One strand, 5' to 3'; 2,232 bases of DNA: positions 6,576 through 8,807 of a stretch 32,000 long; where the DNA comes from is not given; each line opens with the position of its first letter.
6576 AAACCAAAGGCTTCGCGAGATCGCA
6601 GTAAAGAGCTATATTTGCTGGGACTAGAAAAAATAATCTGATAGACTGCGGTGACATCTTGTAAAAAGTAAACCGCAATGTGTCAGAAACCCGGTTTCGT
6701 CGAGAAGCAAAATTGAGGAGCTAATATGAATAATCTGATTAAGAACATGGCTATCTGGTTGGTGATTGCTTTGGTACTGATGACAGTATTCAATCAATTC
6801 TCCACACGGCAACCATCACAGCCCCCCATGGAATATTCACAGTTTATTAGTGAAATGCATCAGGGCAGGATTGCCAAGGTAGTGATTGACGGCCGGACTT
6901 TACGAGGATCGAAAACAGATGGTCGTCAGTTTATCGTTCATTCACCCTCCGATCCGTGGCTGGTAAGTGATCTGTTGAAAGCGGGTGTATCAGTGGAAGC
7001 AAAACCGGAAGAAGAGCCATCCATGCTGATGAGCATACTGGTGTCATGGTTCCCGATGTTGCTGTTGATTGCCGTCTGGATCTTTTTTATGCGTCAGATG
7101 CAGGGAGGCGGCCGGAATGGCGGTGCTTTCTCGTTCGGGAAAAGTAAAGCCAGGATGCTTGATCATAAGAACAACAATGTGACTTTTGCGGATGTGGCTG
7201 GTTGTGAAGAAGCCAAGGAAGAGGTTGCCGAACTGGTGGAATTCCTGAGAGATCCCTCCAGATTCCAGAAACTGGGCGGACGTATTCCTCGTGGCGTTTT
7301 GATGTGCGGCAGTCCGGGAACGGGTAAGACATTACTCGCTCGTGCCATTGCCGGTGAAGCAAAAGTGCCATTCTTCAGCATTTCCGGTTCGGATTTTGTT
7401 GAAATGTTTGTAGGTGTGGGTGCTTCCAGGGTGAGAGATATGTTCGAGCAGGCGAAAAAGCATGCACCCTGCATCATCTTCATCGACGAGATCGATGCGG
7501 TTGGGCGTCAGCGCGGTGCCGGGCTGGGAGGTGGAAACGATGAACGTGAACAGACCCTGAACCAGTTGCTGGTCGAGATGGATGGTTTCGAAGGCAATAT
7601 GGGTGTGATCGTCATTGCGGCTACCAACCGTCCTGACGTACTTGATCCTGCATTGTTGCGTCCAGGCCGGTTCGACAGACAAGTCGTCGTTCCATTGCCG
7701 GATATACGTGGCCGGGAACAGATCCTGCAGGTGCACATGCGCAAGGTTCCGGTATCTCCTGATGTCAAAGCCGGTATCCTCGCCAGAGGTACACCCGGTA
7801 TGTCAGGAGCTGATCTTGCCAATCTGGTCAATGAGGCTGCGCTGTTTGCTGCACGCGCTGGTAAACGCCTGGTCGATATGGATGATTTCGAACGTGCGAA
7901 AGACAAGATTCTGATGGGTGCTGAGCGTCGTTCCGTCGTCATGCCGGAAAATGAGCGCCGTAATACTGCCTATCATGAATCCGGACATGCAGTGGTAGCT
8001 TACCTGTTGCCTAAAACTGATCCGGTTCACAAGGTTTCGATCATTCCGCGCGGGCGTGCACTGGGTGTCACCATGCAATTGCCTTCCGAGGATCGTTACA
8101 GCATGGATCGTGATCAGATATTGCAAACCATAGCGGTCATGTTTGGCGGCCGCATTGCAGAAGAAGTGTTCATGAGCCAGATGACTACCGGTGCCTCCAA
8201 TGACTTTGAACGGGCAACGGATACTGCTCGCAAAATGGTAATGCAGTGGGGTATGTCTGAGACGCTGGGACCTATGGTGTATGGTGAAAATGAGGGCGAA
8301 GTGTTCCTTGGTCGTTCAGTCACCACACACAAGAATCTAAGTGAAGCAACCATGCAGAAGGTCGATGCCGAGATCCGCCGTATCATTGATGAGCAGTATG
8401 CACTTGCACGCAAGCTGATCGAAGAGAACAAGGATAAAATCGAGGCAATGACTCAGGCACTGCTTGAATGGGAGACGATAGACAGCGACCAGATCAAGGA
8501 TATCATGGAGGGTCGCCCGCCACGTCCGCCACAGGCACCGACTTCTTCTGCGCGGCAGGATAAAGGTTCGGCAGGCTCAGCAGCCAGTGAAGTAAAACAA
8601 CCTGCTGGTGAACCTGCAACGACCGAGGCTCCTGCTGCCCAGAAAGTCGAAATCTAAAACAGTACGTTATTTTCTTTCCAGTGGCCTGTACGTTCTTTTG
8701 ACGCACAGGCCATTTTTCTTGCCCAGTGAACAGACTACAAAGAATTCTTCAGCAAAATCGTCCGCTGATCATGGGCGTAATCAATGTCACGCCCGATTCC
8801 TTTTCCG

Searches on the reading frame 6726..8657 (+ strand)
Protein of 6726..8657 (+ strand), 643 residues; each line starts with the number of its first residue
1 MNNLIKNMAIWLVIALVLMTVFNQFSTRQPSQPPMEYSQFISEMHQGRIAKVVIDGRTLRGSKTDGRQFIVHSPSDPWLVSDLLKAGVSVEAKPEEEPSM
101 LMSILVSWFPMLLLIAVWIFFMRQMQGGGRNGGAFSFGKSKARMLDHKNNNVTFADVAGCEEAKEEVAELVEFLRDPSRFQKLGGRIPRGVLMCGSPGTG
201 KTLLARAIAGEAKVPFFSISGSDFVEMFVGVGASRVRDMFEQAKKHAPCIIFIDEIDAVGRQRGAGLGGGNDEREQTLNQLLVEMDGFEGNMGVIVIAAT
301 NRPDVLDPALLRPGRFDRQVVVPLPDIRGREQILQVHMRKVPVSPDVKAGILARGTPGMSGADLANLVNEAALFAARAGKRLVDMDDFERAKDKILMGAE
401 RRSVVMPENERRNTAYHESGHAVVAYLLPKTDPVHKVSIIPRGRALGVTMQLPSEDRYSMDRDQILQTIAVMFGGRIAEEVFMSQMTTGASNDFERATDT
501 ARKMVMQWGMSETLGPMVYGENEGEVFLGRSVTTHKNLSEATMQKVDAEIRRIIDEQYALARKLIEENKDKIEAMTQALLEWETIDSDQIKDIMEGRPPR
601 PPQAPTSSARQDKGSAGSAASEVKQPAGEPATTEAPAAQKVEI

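Call 9: search_protein_families(library=pfam, proteins=[window:6726-8657:+])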
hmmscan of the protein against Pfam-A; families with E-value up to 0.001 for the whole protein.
window:6726-8657:+ (643 aa): 7 families
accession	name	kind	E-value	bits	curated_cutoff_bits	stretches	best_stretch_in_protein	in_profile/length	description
PF01434.24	Peptidase_M41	-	7.6e-72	241.6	29.9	1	405-593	2-191/191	Peptidase family M41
PF00004.35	AAA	-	8.9e-48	162.5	21.2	1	191-324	1-131/131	ATPase family associated with various cellular activities (AAA)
PF06480.20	FtsH_ext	-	3.9e-14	53.1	25.5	1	9-97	2-101/103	FtsH Extracellular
PF17862.7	AAA_lid_3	-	5.6e-12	45.4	27.2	1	352-389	7-44/45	AAA+ lid domain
PF06068.19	TIP49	-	6.4e-06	26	23.8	1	157-224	26-88/347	TIP49 P-loop domain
PF07728.20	AAA_5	-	0.00019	21.9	22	0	190-312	1-137/139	AAA domain (dynein-related subfamily)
PF13191.12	AAA_16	-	0.0004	21.4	32.6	0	185-212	21-48/167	AAA ATPase domain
